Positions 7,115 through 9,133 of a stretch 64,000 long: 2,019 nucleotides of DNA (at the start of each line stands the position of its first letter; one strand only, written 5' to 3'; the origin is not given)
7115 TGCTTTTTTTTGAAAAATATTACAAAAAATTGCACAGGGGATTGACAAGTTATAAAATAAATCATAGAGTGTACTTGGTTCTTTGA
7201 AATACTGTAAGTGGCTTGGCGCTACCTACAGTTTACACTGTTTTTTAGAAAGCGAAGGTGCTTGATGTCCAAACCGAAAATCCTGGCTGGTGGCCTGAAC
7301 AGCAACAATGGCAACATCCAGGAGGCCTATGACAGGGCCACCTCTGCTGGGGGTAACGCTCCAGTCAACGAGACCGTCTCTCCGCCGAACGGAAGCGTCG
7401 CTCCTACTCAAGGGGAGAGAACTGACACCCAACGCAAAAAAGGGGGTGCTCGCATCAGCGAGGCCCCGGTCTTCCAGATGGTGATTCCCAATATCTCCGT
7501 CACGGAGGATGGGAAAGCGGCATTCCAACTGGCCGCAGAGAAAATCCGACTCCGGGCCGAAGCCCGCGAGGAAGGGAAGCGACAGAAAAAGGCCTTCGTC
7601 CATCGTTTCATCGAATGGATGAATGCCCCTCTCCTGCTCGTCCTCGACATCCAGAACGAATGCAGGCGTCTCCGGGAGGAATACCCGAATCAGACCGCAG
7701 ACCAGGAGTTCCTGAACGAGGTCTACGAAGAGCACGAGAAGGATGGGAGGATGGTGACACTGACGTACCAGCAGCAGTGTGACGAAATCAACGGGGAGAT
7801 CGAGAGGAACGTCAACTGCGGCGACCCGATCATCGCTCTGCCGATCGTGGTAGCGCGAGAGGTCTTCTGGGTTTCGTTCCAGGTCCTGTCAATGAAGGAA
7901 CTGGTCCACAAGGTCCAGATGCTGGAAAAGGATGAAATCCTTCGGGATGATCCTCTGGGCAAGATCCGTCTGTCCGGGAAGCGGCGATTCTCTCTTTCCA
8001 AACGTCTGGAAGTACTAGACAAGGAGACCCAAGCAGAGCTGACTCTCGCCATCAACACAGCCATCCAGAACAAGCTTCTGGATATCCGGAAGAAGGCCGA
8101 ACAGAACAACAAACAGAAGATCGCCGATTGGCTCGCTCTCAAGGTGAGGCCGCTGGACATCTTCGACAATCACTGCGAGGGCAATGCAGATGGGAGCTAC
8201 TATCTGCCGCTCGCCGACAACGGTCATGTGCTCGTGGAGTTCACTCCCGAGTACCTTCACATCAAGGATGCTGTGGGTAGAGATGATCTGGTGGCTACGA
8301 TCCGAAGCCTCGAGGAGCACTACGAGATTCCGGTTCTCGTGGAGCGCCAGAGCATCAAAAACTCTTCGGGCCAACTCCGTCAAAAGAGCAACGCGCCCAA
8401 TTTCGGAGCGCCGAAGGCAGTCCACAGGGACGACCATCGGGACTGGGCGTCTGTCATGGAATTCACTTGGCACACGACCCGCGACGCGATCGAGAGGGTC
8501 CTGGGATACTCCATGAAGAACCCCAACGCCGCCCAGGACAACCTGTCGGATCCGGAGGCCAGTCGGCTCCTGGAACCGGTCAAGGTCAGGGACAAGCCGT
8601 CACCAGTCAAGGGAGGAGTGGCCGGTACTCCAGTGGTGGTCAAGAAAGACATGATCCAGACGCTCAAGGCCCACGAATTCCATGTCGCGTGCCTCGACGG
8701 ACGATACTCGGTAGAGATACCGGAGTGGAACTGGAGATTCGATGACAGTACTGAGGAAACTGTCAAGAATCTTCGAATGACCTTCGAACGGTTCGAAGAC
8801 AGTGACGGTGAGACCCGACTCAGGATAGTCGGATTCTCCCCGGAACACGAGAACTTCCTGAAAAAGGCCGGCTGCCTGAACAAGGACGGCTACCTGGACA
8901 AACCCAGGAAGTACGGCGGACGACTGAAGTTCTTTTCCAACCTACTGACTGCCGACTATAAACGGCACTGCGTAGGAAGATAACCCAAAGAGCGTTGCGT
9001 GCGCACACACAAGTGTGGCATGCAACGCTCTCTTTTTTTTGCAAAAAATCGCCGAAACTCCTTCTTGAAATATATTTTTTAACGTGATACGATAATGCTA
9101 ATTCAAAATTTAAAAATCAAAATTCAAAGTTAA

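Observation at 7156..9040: Scattered GC-rich orphan genes, each with its own promoter and terminator, in a lower-GC backbone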

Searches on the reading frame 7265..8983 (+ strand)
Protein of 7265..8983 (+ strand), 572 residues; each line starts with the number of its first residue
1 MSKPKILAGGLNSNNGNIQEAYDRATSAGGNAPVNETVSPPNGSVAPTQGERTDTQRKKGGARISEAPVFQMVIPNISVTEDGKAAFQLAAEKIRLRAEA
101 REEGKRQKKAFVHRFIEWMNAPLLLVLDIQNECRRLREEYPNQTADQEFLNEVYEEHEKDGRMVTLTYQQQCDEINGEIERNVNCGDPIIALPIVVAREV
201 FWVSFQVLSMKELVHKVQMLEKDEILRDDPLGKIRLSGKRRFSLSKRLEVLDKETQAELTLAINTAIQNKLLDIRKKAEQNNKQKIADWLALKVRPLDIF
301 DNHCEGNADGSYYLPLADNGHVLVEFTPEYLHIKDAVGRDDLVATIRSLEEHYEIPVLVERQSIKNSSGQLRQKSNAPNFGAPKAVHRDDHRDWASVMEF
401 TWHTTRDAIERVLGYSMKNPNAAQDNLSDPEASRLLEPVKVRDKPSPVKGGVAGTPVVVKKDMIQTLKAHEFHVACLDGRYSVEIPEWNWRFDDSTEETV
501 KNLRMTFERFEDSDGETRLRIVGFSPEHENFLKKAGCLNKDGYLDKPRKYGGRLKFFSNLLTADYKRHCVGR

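Call 8: search_protein_families(library=pfam, proteins=[window:7265-8983:+], max_evalue=0.01)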
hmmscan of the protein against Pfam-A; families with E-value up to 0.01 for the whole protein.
window:7265-8983:+ (572 aa): 0 families

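Call 9: find_homologous_proteins(query=window:7265-8983:+, max_evalue=0.001)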
Query window:7265-8983:+ (572 aa): 1 proteins with E <= 0.001 among 8000 candidates.
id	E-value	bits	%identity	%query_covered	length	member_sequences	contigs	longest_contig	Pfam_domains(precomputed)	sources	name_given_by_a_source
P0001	0.0e+0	1311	100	100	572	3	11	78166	-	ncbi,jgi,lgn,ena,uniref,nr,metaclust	ncbi:MAG: hypothetical protein A3D44_03525 [Candidatus Staskawiczbacteria bacterium RIFCSPHIGHO2_02_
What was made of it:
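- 7265..8983 (+): CDS of a 572-aa protein. It belongs to a fast-evolving family, seen so far only in Patescibacteria or unnamed metagenome contigs, that sits upstream of ftsH. 56.3% GC, GC3 0.72. Staskawiczbacteria (call 9).
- Checked: The true start of the main gene is ATG 7265 (572 aa, as in the public annotation), not GTG 7211 (call 9).
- Tried and rejected: The word-based homologue search found only the 572-aa protein itself (call 9).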

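Call 10: search_protein_families(library=phrogs, proteins=[window:7265-8983:+], max_evalue=0.01)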
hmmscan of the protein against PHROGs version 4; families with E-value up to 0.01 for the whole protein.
window:7265-8983:+ (572 aa): 0 families

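Call 13: find_encoding_contigs(protein=P0001, flank=10000, max_places=10)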
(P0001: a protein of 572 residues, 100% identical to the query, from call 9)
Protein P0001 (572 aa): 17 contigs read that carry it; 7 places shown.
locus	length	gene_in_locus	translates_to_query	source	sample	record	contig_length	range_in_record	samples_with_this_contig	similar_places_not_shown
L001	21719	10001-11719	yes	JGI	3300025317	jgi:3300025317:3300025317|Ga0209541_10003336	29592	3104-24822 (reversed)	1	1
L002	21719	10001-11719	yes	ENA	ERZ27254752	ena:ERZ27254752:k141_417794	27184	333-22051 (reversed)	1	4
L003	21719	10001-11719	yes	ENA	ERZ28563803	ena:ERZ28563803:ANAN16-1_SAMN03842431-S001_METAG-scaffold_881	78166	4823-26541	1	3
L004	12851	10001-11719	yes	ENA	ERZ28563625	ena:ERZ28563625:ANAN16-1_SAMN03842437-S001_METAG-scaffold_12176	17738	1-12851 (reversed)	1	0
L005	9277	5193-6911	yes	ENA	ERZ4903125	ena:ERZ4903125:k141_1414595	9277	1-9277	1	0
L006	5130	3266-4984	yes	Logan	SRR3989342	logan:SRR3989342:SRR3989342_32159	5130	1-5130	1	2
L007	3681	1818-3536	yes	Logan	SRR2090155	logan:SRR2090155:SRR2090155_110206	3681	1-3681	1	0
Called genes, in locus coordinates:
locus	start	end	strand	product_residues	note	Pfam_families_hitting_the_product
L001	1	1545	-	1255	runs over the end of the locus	PF00521:DNA_topoisoIV, PF14890:Intein_splicing, PF00521:DNA_topoisoIV, PF03989:DNA_gyraseA_C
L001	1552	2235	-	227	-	-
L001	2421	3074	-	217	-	PF13483:Lactamase_B_3, PF12706:Lactamase_B_2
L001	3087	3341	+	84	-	-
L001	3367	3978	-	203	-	-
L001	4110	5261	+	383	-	PF00575:S1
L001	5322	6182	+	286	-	-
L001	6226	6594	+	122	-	-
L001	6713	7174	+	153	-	PF08302:tRNA_lig_CPD (weak)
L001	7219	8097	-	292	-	-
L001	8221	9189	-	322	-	-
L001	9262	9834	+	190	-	PF01936:NYN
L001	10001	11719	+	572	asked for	-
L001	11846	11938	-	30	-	-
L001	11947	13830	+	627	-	PF06480:FtsH_ext, PF00004:AAA, PF17862:AAA_lid_3, PF01434:Peptidase_M41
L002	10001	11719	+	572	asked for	-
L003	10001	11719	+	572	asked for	-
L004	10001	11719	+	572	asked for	-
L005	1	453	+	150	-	?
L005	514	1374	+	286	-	-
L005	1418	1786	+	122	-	-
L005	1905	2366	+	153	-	PF08302:tRNA_lig_CPD (weak)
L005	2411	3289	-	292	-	-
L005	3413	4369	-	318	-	-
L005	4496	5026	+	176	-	PF01936:NYN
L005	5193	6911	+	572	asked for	-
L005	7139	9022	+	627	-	PF06480:FtsH_ext, PF00004:AAA, PF17862:AAA_lid_3, PF01434:Peptidase_M41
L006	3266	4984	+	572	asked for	-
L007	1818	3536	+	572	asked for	-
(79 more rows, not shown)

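Call 26: search_protein_representatives(protein=window:7265-8983:+)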
Query: 572 residues. Proteins with E-value up to 0.001 (for the whole library): 20; up to 1e-10: 13; up to 1e-30: 6. The best 20 are listed.
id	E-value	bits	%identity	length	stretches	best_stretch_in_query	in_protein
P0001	0.0e+00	1311.2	100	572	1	1-572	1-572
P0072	2.2e-59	218.2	37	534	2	69-441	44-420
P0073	5.1e-52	193.9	36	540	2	84-409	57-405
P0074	4.1e-47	177.7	33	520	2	59-419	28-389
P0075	1.0e-34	136.7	29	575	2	70-430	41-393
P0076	1.2e-34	136.6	32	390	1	59-414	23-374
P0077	6.3e-28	114.3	29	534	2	78-412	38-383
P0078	3.3e-25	105.4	29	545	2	63-420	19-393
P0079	4.9e-18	81.7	32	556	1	71-290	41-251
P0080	1.2e-17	80.4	28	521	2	88-419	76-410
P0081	3.6e-16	75.5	29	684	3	83-412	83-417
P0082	1.1e-14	70.7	31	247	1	339-566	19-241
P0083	9.0e-13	64.3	30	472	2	133-414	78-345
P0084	3.7e-10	55.7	30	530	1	81-281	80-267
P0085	4.8e-10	55.3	32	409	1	129-273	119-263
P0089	2.6e-06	43.0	34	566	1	414-544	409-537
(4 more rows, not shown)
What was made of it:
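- Tried and rejected: The exhaustive search was needed to find its relatives (call 26).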

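Call 30: find_encoding_contigs(protein=P0072, flank=10000, max_places=2)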
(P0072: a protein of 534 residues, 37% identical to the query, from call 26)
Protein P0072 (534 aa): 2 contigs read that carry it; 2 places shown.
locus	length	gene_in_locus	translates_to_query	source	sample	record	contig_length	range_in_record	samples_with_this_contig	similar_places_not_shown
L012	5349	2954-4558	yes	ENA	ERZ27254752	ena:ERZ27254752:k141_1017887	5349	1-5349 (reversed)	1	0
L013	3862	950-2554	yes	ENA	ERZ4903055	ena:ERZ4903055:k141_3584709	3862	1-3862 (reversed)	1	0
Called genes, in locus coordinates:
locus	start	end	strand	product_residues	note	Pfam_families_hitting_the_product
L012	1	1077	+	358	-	?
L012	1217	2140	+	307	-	-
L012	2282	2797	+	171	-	PF01936:NYN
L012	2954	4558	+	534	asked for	-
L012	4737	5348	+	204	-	?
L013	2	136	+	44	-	?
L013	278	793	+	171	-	PF01936:NYN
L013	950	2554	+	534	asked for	-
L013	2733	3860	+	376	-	?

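Call 35: search_solved_structures(query=A1, max_evalue=1)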
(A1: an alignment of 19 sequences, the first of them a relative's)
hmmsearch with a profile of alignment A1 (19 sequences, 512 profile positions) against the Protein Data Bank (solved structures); distinct sequences matched with E-value up to 1: 5.
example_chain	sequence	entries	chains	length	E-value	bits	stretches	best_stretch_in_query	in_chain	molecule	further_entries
6of7_B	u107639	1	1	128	0.021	16.8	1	43-103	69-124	Period circadian protein homolog 2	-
5daj_A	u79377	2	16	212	0.042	15.8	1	121-162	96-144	NalD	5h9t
6lnw_A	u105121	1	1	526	0.27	13.2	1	427-481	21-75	Accessory secretory protein Asp1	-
3f9z_A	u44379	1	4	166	0.51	12.3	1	236-294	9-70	Histone-lysine N-methyltransferase SETD8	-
5v2n_A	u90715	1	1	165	0.52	12.2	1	236-296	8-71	N-lysine methyltransferase KMT5A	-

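Call 37: find_related_loci(query=A2, collection=genome_contigs, flank=10000)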
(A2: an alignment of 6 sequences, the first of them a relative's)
Query A2 (572 aa) in genome_contigs; peptide patterns used: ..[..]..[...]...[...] (x = any residue, [..] = any of these).
20 stretches matched a pattern, but none encodes a relative of the query by tblastn (E <= 1e-3).

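Call 38: find_related_loci(query=A2, collection=metagenome_contigs, flank=10000)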
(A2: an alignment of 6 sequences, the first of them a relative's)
Query A2 (572 aa) in metagenome_contigs; peptide patterns used: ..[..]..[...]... (x = any residue, [..] = any of these).
289 stretches matched a pattern, but none encodes a relative of the query by tblastn (E <= 1e-3).

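Call 39: find_encoding_contigs(protein=P0074, flank=10000, max_places=2)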
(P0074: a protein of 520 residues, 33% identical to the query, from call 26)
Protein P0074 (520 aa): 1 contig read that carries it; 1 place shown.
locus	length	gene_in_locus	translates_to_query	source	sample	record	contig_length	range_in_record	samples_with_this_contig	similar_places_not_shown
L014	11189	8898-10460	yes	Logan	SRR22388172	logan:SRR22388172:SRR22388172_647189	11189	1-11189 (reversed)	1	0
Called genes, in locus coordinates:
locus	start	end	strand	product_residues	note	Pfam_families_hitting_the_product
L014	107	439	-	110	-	PF19607:DUF6112 (weak), PF18895:T4SS_pilin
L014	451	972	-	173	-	PF00891:Methyltransf_2 (weak), PF01209:Ubie_methyltran, PF05148:Methyltransf_8 (weak), PF05175:MTS, PF13847:Methyltransf_31, PF13649:Methyltransf_25, PF08241:Methyltransf_11, PF08242:Methyltransf_12, +2 more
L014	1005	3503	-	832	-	PF00521:DNA_topoisoIV, PF03989:DNA_gyraseA_C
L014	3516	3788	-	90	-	-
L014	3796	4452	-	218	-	PF13483:Lactamase_B_3, PF12706:Lactamase_B_2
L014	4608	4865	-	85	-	-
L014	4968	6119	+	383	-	PF00575:S1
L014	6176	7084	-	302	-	-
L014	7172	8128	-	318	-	-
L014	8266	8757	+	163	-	PF01936:NYN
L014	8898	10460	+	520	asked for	-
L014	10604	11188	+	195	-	?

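Call 40: find_encoding_contigs(protein=P0075, flank=10000, max_places=2)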
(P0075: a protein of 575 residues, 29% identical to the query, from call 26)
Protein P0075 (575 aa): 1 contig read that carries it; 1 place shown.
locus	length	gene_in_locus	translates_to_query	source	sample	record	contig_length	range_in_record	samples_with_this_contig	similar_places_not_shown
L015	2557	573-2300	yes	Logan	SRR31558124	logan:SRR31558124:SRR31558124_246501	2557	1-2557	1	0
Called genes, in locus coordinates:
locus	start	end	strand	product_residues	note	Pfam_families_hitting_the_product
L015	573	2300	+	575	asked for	-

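Call 45: predict_structure(alignment_id=A1)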
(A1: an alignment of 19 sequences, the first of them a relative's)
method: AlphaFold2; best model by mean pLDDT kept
length: 572 residues; sequences in the alignment: 19
mean_pLDDT: 77.2   pTM: 0.56
mean pLDDT of the five models: 77.2, 76.2, 76.0, 75.4, 74.2
residues with pLDDT >= 90: 264; 70-90: 146; 50-70: 46; < 50: 116
segments of 3 or more residues with pLDDT < 50: 1-39, 41-64, 416-429, 431-463, 548-550
pLDDT, mean of each block of 10 residues (from residue 1): 32 35 34 35 34 38 49 53 70 88 92 95 95 96 95 89 91 95 95 97 95 96 96 91 97 97 97 92 87 66 58 78 86 88 89 92 88 88 85 91 89 57 45 40 33 33 71 90 94 91 95 88 94 92 72 78 86 46
secondary structure, 60 per line:
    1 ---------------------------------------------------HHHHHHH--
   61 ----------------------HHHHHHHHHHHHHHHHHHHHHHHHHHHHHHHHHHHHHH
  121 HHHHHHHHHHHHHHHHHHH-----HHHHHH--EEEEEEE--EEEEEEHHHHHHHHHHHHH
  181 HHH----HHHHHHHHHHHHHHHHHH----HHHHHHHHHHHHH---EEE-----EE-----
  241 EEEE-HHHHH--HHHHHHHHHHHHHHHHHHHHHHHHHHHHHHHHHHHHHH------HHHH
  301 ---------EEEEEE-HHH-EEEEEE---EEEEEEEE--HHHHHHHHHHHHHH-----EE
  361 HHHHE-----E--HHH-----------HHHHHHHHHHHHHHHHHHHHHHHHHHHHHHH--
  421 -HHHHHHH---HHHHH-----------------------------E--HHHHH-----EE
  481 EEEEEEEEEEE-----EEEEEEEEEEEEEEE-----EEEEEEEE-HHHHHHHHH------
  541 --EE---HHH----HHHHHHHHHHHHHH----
elements in order: H52-58 H83-139 H145-150 E153-159 E162-167 H168-183 H188-205 H210-222 E226-228 E241-244 H246-250 H253-290 H297-300 E310-315 E321-326 E330-337 H340-353 H361-364 H388-418 H422-428 H432-436 H469-473 E479-491 E497-511 E517-524 H526-534 H555-568
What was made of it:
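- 7265..8983 (+): AF2 gives pLDDT 77 with 264 residues at 90 or above (call 45).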

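Call 48: fold_search(model_id=the predicted structure, library=pdb)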
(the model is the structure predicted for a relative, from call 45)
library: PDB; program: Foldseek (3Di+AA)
matches with E <= 10: 489; with E <= 0.001: 0
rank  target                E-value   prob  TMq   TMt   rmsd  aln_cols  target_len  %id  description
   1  6vek_A                3.4e-02  0.16  0.10  0.14  20.8       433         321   13  Contact-dependent growth inhibition toxin-immunity protein complex from from E. coli 3006, full-length (released 2021-01-27)
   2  8uxw_D                1.6e-01  0.11  0.08  0.13  22.6       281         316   12  Arp2/3 branch junction complex, ADP state (released 2024-01-31)
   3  6edz_D                2.1e-01  0.08  0.07  0.06  20.3       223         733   11  Crystal structure of Mycobacterium tuberculosis ICL2 in complex with acetyl-CoA, form I (released 2019-08-14)
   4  9obo_A                2.5e-01  0.10  0.06  0.05  31.6       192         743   12  Crystal structure of Mycobacterium tuberculosis isocitrate lyase 2 fixed in the apo form with disulfide bonds (released 2026-03-18)
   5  6edz_C                3.1e-01  0.07  0.07  0.06  20.4       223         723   11  Crystal structure of Mycobacterium tuberculosis ICL2 in complex with acetyl-CoA, form I (released 2019-08-14)
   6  6ee1_B                3.2e-01  0.07  0.07  0.06  19.3       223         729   11  Crystal structure of Mycobacterium tuberculosis ICL2 in complex with acetyl-CoA (released 2019-08-14)
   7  6edz_B                3.2e-01  0.07  0.06  0.05  22.3       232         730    9  Crystal structure of Mycobacterium tuberculosis ICL2 in complex with acetyl-CoA, form I (released 2019-08-14)
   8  4xb6_E                3.6e-01  0.28  0.08  0.24  14.4       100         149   14  Structure of the E. coli C-P lyase core complex (released 2015-08-19)
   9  4h6u_B                3.6e-01  0.11  0.06  0.16  16.6       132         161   12  Tubulin acetyltransferase mutant (released 2012-11-07)
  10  6ee1_D                3.6e-01  0.07  0.07  0.06  20.9       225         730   10  Crystal structure of Mycobacterium tuberculosis ICL2 in complex with acetyl-CoA (released 2019-08-14)
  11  6edz_A                3.6e-01  0.07  0.07  0.06  20.7       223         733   11  Crystal structure of Mycobacterium tuberculosis ICL2 in complex with acetyl-CoA, form I (released 2019-08-14)
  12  1cii                  4.0e-01  0.09  0.12  0.11  44.0       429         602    8  COLICIN IA (released 1998-01-14)
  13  6edw_D                4.2e-01  0.08  0.06  0.05  32.2       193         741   11  Crystal structure of Mycobacterium tuberculosis ICL2 in the apo form (released 2019-08-14)
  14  7z17_E                4.4e-01  0.16  0.07  0.20  14.4        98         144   14  E. coli C-P lyase bound to a PhnK ABC dimer in an open conformation (released 2022-05-25)
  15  4xb6_A                4.7e-01  0.23  0.08  0.25  14.4       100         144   14  Structure of the E. coli C-P lyase core complex (released 2015-08-19)
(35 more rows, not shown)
